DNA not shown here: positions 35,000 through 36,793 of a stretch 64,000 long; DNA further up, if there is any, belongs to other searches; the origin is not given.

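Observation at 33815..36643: Two-gene multihaem module: periplasmic octahaem HAO/OTR-like cytochrome plus membrane-anchored hexahaem cytochrome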

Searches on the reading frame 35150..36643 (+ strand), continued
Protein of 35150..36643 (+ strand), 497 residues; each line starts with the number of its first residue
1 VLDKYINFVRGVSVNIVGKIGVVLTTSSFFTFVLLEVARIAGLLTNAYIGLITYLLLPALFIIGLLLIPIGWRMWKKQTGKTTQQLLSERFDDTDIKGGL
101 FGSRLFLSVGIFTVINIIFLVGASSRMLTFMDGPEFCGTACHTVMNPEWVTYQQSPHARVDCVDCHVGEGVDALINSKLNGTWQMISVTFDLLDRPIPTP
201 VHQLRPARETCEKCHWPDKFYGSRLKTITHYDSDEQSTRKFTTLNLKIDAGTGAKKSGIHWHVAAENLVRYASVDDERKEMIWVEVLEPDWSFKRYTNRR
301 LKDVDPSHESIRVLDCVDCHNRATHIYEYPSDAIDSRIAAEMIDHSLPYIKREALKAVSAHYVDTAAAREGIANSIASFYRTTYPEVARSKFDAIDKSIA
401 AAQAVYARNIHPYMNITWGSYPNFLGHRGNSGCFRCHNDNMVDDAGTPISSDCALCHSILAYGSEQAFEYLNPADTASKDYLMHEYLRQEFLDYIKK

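Call 27: find_encoding_contigs(protein=P0008, flank=8000, max_places=1)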
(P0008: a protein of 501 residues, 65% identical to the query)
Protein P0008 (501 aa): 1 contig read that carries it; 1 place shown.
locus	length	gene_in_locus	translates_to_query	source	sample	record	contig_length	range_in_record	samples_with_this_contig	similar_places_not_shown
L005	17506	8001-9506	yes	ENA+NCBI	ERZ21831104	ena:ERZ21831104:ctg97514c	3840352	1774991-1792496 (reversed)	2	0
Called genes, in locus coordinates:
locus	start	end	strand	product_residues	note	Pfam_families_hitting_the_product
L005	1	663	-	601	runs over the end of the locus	PF03783:CsgG, PF00691:OmpA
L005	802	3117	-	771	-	PF00672:HAMP, PF00989:PAS, PF08448:PAS_4, PF13426:PAS_9 (weak), PF00512:HisKA (weak), PF02518:HATPase_c, PF00072:Response_reg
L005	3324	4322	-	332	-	PF08668:HDOD, PF01966:HD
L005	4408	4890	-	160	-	-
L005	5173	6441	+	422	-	PF13372:Alginate_exp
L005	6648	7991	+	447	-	PF14522:Cytochrome_C7 (faint), PF09699:Paired_CXXCH_1 (faint), PF13447:Multi-haem_cyto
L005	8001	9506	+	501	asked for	PF03264:Cytochrom_NNT (weak), PF14537:Cytochrom_c3_2 (faint)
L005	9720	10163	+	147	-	PF22381:Staph_reg_Sar_Rot, PF12802:MarR_2, PF01047:MarR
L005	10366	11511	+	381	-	-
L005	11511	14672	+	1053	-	PF00873:ACR_tran, PF02355:SecD_SecF_C (weak)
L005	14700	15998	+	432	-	PF02321:OEP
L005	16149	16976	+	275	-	PF00797:Acetyltransf_2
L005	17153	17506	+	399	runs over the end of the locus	PF07396:Porin_O_P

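Call 28: find_encoding_contigs(protein=P0105, flank=8000, max_places=1)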
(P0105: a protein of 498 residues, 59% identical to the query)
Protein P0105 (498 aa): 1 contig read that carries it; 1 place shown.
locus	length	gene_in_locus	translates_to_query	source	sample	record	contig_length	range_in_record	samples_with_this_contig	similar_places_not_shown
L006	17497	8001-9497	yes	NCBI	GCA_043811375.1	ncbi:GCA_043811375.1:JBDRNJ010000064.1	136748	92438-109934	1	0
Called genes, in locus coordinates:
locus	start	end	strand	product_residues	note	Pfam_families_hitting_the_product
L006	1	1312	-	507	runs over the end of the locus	PF19335:HMBD, PF25917:BSH_RND (faint), PF25919:BSH_CusB, PF25973:BSH_CzcB, PF25869:3HB_CusB, PF25954:Beta-barrel_RND_2, PF19335:HMBD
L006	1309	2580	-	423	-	PF02321:OEP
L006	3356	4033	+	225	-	PF00027:cNMP_binding, PF13545:HTH_Crp_2, PF00325:Crp (weak)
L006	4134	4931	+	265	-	PF00037:Fer4 (faint), PF12837:Fer4_6, PF13237:Fer4_10, PF14697:Fer4_21 (weak), PF13187:Fer4_9 (weak), PF27217:AF_0155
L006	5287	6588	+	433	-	PF13372:Alginate_exp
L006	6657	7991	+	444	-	PF14522:Cytochrome_C7 (faint), PF13447:Multi-haem_cyto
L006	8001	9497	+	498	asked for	PF03264:Cytochrom_NNT (weak), PF14522:Cytochrome_C7 (faint)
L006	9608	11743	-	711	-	PF03190:Thioredox_DsbH, PF13899:Thioredoxin_7, PF07470:Glyco_hydro_88 (faint), PF06662:C5-epim_C (faint)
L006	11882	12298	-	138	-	-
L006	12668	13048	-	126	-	PF00072:Response_reg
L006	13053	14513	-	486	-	PF00989:PAS (faint), PF08448:PAS_4, PF13188:PAS_8 (faint), PF13426:PAS_9, PF13596:PAS_10 (faint), PF08448:PAS_4 (weak), PF02518:HATPase_c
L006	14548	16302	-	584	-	PF12838:Fer4_7 (faint), PF13183:Fer4_8, PF13237:Fer4_10 (faint), PF13534:Fer4_17 (weak), PF02754:CCG, PF00072:Response_reg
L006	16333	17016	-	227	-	-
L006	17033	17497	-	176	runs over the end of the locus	PF01661:Macro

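Call 29: search_protein_representatives(protein=window:35150-36643:+)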
Query: 497 residues. Proteins with E-value up to 0.001 (for the whole library): 2844; up to 1e-10: 1665; up to 1e-30: 602. The best 150 are listed.
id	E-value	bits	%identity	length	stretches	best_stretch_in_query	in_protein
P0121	4.8e-175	599.5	52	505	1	5-495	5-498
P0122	5.2e-137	474.0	56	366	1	3-364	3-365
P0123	6.5e-124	430.8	55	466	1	5-349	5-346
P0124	6.5e-117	407.7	40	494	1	7-493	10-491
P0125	7.4e-113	394.3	56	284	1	2-284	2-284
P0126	2.1e-112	392.8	40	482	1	8-467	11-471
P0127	3.2e-112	392.2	43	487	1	19-463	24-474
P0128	9.4e-111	387.4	38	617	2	14-458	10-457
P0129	8.4e-109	380.9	41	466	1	15-459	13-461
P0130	9.5e-108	377.5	40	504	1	7-467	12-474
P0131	9.6e-108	377.5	41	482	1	15-464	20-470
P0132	4.9e-107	375.1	40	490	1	15-464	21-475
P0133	2.9e-106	372.6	38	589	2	20-469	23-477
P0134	5.4e-105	368.4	38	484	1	7-466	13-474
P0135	1.1e-104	367.4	41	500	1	3-461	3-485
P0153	1.6e-96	340.5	38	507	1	20-464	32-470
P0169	3.1e-93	329.6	37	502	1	15-466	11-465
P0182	4.5e-89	315.9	36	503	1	18-465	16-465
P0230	2.6e-80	287.0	33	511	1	20-465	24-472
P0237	5.8e-79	282.5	34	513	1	14-465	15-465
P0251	1.2e-75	271.6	34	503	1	45-475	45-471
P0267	8.6e-73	262.2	31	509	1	20-464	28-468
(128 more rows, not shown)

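Call 33: list_cluster_members(proteins=[P0237, P0182, P0130, P0153, P0169, P0230, P0251, P0267, P0124, P0121])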
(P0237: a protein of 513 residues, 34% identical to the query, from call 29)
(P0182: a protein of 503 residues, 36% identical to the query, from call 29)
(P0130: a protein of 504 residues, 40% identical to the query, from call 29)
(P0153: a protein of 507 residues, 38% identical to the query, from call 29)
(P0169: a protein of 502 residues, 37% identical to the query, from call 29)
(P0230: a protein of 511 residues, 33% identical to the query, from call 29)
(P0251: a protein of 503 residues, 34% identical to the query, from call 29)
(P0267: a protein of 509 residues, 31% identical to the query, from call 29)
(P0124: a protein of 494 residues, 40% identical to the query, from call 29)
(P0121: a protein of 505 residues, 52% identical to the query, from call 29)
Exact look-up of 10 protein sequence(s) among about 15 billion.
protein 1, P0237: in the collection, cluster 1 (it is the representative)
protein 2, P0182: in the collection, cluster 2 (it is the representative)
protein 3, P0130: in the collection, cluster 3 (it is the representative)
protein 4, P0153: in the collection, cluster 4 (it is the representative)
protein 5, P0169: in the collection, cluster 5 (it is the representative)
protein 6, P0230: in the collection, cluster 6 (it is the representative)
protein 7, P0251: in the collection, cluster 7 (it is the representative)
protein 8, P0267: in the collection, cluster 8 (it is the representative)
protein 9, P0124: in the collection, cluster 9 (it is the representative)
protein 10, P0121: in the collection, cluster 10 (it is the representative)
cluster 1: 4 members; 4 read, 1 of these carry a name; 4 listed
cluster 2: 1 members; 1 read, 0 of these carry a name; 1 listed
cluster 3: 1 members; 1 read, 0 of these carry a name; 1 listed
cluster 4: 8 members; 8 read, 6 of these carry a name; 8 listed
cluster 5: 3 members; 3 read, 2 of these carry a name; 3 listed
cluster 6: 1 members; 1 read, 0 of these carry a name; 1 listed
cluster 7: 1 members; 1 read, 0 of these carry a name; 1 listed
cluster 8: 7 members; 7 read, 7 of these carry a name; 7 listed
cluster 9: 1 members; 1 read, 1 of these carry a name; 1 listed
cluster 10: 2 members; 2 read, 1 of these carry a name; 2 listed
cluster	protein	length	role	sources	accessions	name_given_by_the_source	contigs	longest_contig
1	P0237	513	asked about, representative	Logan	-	-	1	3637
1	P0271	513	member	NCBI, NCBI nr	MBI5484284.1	MAG: NapC/NirT family cytochrome c [Deltaproteobacteria bacterium] | NapC/NirT family cytochrome c [Deltaproteobacteria bacterium]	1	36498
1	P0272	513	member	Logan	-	-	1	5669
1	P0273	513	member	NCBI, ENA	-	-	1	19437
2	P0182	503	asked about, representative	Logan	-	-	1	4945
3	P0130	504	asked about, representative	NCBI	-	-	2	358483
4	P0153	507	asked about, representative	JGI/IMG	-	nitrate/TMAO reductase-like tetraheme cytochrome c subunit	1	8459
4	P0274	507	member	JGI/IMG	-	hypothetical protein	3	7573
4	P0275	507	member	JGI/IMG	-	NapC/NirT cytochrome c family protein/cytochrome c3-like protein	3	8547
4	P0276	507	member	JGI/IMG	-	nitrate/TMAO reductase-like tetraheme cytochrome c subunit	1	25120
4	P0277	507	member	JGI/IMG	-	nitrate/TMAO reductase-like tetraheme cytochrome c subunit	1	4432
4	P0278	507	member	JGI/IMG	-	nitrate/TMAO reductase-like tetraheme cytochrome c subunit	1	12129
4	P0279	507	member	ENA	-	-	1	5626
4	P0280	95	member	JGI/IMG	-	-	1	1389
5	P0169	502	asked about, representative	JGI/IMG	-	nitrate/TMAO reductase-like tetraheme cytochrome c subunit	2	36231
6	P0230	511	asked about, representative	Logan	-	-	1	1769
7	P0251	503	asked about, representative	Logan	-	-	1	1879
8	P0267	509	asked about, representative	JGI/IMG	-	hypothetical protein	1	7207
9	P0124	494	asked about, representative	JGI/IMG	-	mRNA-degrading endonuclease HigB of HigAB toxin-antitoxin module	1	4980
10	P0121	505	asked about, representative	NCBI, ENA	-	-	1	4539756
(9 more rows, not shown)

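Call 39: find_homologous_proteins(query=P0237, max_evalue=1e-30)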
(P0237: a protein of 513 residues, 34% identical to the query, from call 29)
Query P0237 (513 aa): 6473 proteins with E <= 1e-30 among 8000 candidates; the best 120 are listed.
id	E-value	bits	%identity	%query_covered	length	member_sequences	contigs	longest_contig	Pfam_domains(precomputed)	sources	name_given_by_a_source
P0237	0.0e+0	1216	100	100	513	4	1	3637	PF14537.12,PF03264.20,PF14522.12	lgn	-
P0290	4.6e-281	951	80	96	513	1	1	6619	PF14537.12,PF03264.20,PF14522.12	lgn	-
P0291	6.8e-279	944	77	98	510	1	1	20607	PF14537.12,PF03264.20,PF14522.12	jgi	-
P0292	1.1e-209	715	58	98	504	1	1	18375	PF14537.12,PF03264.20,PF14522.12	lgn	-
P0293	2.0e-206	704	57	95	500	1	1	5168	PF14537.12,PF03264.20,PF14522.12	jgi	jgi:hypothetical protein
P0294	3.4e-206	704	58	96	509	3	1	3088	PF03264.20,PF14522.12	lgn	-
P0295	5.0e-206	703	58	97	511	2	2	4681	PF14537.12,PF03264.20,PF14522.12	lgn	-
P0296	7.3e-206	703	59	96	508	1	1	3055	PF14537.12,PF03264.20,PF14522.12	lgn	-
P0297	4.4e-203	693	56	100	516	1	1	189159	PF03264.20,PF14522.12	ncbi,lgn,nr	ncbi:MAG: NapC/NirT family cytochrome c [Deltaproteobacteria bacterium]|nr:NapC/NirT family cytochro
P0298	5.0e-203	693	58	97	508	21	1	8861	PF03264.20,PF02085.22,PF14522.12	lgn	-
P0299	5.2e-203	693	57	96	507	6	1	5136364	PF14537.12,PF03264.20,PF14522.12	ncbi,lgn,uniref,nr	ncbi:NapC/NirT family cytochrome c [Geotalea uraniireducens]|uniref:NapC/NirT cytochrome c N-termina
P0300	3.8e-202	690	56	95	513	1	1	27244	PF14537.12,PF03264.20,PF14522.12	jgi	jgi:hypothetical protein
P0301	4.3e-202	690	56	100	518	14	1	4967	PF14537.12,PF03264.20,PF14522.12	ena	-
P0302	8.3e-202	689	57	97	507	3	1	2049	PF03264.20,PF14522.12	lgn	-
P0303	1.6e-201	688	56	96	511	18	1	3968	PF14537.12,PF03264.20,PF14522.12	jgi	jgi:hypothetical protein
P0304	2.0e-200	685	55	99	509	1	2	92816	PF14537.12,PF03264.20,PF14522.12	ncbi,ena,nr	ncbi:MAG: hypothetical protein FD174_1906 [Geobacteraceae bacterium]|nr:MAG: hypothetical protein FD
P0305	3.7e-200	684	56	96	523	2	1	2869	PF14537.12,PF03264.20,PF14522.12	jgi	jgi:nitrate/TMAO reductase-like tetraheme cytochrome c subunit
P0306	4.7e-200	683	55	96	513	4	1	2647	PF03264.20,PF14522.12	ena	-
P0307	6.3e-200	683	55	98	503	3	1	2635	PF14537.12,PF03264.20,PF14522.12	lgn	-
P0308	7.0e-200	683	56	96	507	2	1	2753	PF14537.12,PF03264.20,PF14522.12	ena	-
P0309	1.6e-199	682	56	97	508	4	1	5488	PF14537.12,PF03264.20,PF14522.12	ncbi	-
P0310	2.9e-199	681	55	99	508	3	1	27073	PF03264.20,PF14522.12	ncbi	ncbi:MAG TPA: NapC/NirT family cytochrome c [Geobacteraceae bacterium]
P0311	4.6e-199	680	57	98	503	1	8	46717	PF03264.20,PF14522.12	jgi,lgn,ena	-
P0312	7.7e-199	679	56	96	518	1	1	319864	PF14537.12,PF03264.20,PF14522.12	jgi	jgi:hypothetical protein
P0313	1.1e-198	679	54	100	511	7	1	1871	PF03264.20,PF14522.12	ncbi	-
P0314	1.1e-198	679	56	97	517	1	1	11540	PF14537.12,PF03264.20,PF14522.12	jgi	jgi:hypothetical protein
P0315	2.7e-198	678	55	99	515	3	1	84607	PF14537.12,PF03264.20,PF14522.12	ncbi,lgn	ncbi:MAG: NapC/NirT family cytochrome c [Desulfuromonadia bacterium]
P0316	3.6e-198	677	56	96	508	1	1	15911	PF14537.12,PF03264.20,PF14522.12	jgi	jgi:hypothetical protein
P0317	6.1e-198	676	57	96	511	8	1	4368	PF03264.20,PF14522.12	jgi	jgi:hypothetical protein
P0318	8.0e-198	676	55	96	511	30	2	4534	PF14537.12,PF03264.20,PF14522.12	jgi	jgi:hypothetical protein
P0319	9.2e-198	676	56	95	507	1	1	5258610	PF03264.20,PF14522.12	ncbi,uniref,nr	ncbi:NapC/NirT family cytochrome c [Geomonas sp. RF6]|uniref:NapC/NirT family cytochrome c n=1 Tax=G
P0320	1.8e-197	675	54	100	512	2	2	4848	PF03264.20,PF14522.12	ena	-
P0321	3.3e-197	674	56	96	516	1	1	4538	PF14537.12,PF03264.20,PF14522.12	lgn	-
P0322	1.1e-196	672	55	96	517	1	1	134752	PF14537.12,PF03264.20,PF02085.22,PF14522.12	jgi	jgi:hypothetical protein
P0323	1.2e-196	672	55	96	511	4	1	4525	PF14537.12,PF03264.20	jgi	jgi:hypothetical protein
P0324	1.7e-196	672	56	96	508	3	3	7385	PF14537.12,PF03264.20,PF14522.12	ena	-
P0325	2.0e-196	671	55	98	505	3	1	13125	PF14537.12,PF03264.20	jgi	-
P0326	2.8e-196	671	55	96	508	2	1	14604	PF03264.20,PF14522.12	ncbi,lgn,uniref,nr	ncbi:NapC/NirT family cytochrome c [Geomonas sp.]|uniref:NapC/NirT family cytochrome c n=1 Tax=Geomo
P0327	3.6e-196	671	56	96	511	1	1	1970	PF14537.12,PF03264.20,PF14522.12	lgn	-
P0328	3.9e-196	671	56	96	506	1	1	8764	PF14537.12,PF03264.20,PF14522.12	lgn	-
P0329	4.5e-196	670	55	96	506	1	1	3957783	PF14537.12,PF03264.20,PF14522.12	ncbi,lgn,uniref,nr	ncbi:NapC/NirT family cytochrome c [Geobacter sp. DSM 9736]|uniref:cytochrome c3 family protein n=1 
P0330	7.7e-196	670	55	97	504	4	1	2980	PF14537.12,PF03264.20,PF02085.22,PF14522.12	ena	-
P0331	8.3e-196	669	55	96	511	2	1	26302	PF03264.20,PF14522.12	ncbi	-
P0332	1.3e-195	669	53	98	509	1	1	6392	PF14537.12,PF03264.20,PF14522.12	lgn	-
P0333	1.4e-195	669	55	96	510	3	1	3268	PF03264.20,PF14522.12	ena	-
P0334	2.0e-195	668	55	96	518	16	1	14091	PF14537.12,PF03264.20,PF14522.12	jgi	jgi:hypothetical protein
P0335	2.2e-195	668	55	95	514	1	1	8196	PF14537.12,PF03264.20,PF14522.12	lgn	-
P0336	2.2e-195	668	55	96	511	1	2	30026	PF14537.12,PF03264.20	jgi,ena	-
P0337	2.3e-195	668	55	96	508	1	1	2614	PF14537.12,PF03264.20,PF14522.12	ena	-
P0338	2.5e-195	668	55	96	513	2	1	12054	PF03264.20,PF14522.12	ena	-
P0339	3.1e-195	668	55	95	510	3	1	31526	PF14537.12,PF03264.20,PF14522.12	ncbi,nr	ncbi:MAG: NapC/NirT family cytochrome c [Geobacter sp.]|nr:NapC/NirT family cytochrome c [Geobacter 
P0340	4.4e-195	667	54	96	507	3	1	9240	PF14537.12,PF03264.20,PF14522.12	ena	-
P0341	5.0e-195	667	55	98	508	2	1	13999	PF14537.12,PF03264.20,PF14522.12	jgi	jgi:hypothetical protein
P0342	7.6e-195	666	55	95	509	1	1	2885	PF14537.12,PF03264.20,PF14522.12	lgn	-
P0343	7.9e-195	666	56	95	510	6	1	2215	PF14537.12,PF03264.20,PF14522.12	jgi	jgi:hypothetical protein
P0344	1.0e-194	666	55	96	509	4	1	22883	PF14537.12,PF03264.20,PF14522.12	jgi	jgi:nitrate/TMAO reductase-like tetraheme cytochrome c subunit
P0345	1.6e-194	665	55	95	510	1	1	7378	PF14537.12,PF03264.20,PF14522.12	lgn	-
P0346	1.8e-194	665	54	98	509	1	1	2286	PF14537.12,PF03264.20,PF14522.12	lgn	-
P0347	2.2e-194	665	55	96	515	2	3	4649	PF14537.12,PF03264.20,PF14522.12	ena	-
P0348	3.0e-194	664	55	96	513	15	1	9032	PF14537.12,PF03264.20,PF14522.12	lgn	-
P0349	5.1e-194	664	54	97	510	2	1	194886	PF14537.12,PF03264.20,PF14522.12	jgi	-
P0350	6.3e-194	663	54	96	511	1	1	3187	PF14537.12,PF03264.20,PF14522.12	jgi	jgi:hypothetical protein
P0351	6.9e-194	663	55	95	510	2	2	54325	PF14537.12,PF03264.20,PF14522.12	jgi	-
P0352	7.7e-194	663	53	96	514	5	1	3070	PF14537.12,PF03264.20,PF14522.12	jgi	jgi:nitrate/TMAO reductase-like tetraheme cytochrome c subunit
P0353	8.0e-194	663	55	96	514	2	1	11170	PF14537.12,PF03264.20,PF14522.12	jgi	jgi:hypothetical protein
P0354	9.2e-194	663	54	96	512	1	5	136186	PF14537.12,PF03264.20,PF14522.12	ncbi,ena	-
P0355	1.3e-193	662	55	96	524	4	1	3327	PF14537.12,PF03264.20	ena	-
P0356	1.6e-193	662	54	97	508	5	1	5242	PF14537.12,PF03264.20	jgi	jgi:nitrate/TMAO reductase-like tetraheme cytochrome c subunit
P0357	2.2e-193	661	56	95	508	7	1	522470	PF03264.20,PF14522.12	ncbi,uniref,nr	ncbi:NapC/NirT family cytochrome c [Geotalea sp. SG265]|uniref:NapC/NirT family cytochrome c n=1 Tax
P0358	2.5e-193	661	54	96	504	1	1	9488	PF03264.20,PF14522.12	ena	-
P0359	2.7e-193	661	53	100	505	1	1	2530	PF14537.12,PF03264.20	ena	-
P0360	3.2e-193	661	55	97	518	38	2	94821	PF03264.20,PF14522.12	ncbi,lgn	-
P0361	3.7e-193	661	54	96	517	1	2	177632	PF14537.12,PF03264.20,PF14522.12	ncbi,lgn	-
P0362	4.1e-193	661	54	95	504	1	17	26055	PF14537.12,PF03264.20,PF14522.12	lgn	-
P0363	4.2e-193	661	54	96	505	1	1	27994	PF03264.20,PF14522.12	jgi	-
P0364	4.5e-193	660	54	96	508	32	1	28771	PF14537.12,PF03264.20,PF02085.22,PF14522.12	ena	-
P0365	5.5e-193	660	54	95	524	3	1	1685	PF14537.12,PF03264.20,PF14522.12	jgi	jgi:hypothetical protein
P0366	7.3e-193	660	54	96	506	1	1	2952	PF14537.12,PF03264.20,PF02085.22,PF14522.12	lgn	-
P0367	8.9e-193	659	53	99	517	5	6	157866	PF03264.20,PF14522.12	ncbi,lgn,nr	ncbi:MAG: cytochrome C [Geobacter sp.]|nr:MAG: cytochrome C [Geobacter sp.]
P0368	9.1e-193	659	54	96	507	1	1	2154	PF14537.12,PF03264.20,PF14522.12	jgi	jgi:hypothetical protein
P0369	1.0e-192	659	55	96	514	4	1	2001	PF14537.12,PF03264.20,PF14522.12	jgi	jgi:hypothetical protein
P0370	1.0e-192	659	55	97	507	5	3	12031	PF14537.12,PF03264.20,PF14522.12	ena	-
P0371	1.4e-192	659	54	97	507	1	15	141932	PF14537.12,PF03264.20,PF14522.12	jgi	-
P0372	2.2e-192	658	54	97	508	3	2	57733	PF14537.12,PF03264.20,PF14522.12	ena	-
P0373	2.5e-192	658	53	96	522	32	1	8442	PF14537.12,PF03264.20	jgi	jgi:hypothetical protein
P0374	2.9e-192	658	54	96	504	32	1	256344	PF14537.12,PF03264.20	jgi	-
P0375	3.2e-192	658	53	96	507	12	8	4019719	PF03264.20,PF14522.12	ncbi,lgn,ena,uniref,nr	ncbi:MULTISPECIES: cytochrome c3 family protein [Geobacter]|uniref:cytochrome c3 family protein n=1 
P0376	1.2e-191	656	52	100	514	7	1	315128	PF14537.12,PF03264.20,PF14522.12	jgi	-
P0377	1.3e-191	656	53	96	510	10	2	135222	PF14537.12,PF03264.20,PF14522.12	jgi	jgi:hypothetical protein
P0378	1.4e-191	656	54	96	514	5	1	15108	PF14537.12,PF03264.20,PF14522.12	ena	-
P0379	1.5e-191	655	52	98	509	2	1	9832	PF03264.20,PF14522.12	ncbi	-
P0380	2.0e-191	655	53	100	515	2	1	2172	PF14537.12,PF03264.20,PF14522.12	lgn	-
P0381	2.5e-191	655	53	96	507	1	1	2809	PF14537.12,PF03264.20,PF14522.12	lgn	-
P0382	3.1e-191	654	54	98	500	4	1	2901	PF14537.12,PF03264.20,PF14522.12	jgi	-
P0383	3.2e-191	654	55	98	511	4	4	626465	PF14537.12,PF03264.20,PF14522.12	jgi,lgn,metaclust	metaclust:\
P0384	3.2e-191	654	53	96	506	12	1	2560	PF14537.12,PF03264.20,PF14522.12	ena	-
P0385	4.9e-191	654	54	100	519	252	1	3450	PF03264.20,PF14522.12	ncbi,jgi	jgi:hypothetical protein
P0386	5.0e-191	654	54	96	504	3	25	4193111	PF14537.12,PF03264.20,PF14522.12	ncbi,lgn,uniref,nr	ncbi:cytochrome c [Geotalea uraniireducens]|uniref:Cytochrome c n=1 Tax=Geotalea uraniireducens TaxI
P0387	5.9e-191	653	52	97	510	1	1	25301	PF14537.12,PF03264.20,PF14522.12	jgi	jgi:hypothetical protein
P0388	6.6e-191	653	54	97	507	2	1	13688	PF14537.12,PF03264.20,PF14522.12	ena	-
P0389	7.1e-191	653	54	97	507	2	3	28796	PF14537.12,PF03264.20,PF14522.12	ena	-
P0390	7.6e-191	653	54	96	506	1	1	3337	PF14537.12,PF03264.20,PF14522.12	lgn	-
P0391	9.0e-191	653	54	96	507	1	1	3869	PF14537.12,PF03264.20,PF14522.12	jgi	jgi:hypothetical protein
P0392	1.1e-190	653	55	98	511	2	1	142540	PF14537.12,PF03264.20,PF14522.12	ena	-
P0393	1.1e-190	653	53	99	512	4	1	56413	PF03264.20,PF14522.12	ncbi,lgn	-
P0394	1.3e-190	652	53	97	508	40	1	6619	PF14537.12,PF03264.20,PF14522.12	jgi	jgi:hypothetical protein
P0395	1.3e-190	652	54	96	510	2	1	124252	PF14537.12,PF03264.20,PF14522.12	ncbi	ncbi:cytochrome c [Geomonas sp. Red276]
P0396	1.3e-190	652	54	96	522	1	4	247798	PF14537.12,PF03264.20,PF14522.12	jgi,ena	-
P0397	1.3e-190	652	53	97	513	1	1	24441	PF03264.20,PF14522.12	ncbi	-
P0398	2.1e-190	652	53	97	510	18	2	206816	PF03264.20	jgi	jgi:hypothetical protein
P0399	5.1e-190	650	53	96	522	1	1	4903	PF14537.12,PF03264.20,PF14522.12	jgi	jgi:NapC/NirT cytochrome c family, N-terminal region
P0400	5.7e-190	650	54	96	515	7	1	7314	PF14537.12,PF03264.20,PF14522.12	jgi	jgi:hypothetical protein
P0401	5.7e-190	650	54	96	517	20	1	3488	PF14537.12,PF03264.20,PF14522.12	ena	-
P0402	6.1e-190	650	54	97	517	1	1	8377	PF03264.20,PF14522.12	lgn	-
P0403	6.3e-190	650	54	98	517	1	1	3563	PF14537.12,PF03264.20,PF14522.12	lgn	-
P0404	6.7e-190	650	52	100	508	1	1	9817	PF14537.12,PF03264.20,PF14522.12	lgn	-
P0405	7.8e-190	650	55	96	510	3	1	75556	PF14537.12,PF03264.20,PF14522.12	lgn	-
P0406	8.6e-190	650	53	98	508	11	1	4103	PF14537.12,PF03264.20,PF14522.12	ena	-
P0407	9.1e-190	650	53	97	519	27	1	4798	PF14537.12,PF03264.20,PF14522.12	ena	-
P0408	9.6e-190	649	53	95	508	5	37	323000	PF14537.12,PF03264.20,PF14522.12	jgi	jgi:hypothetical protein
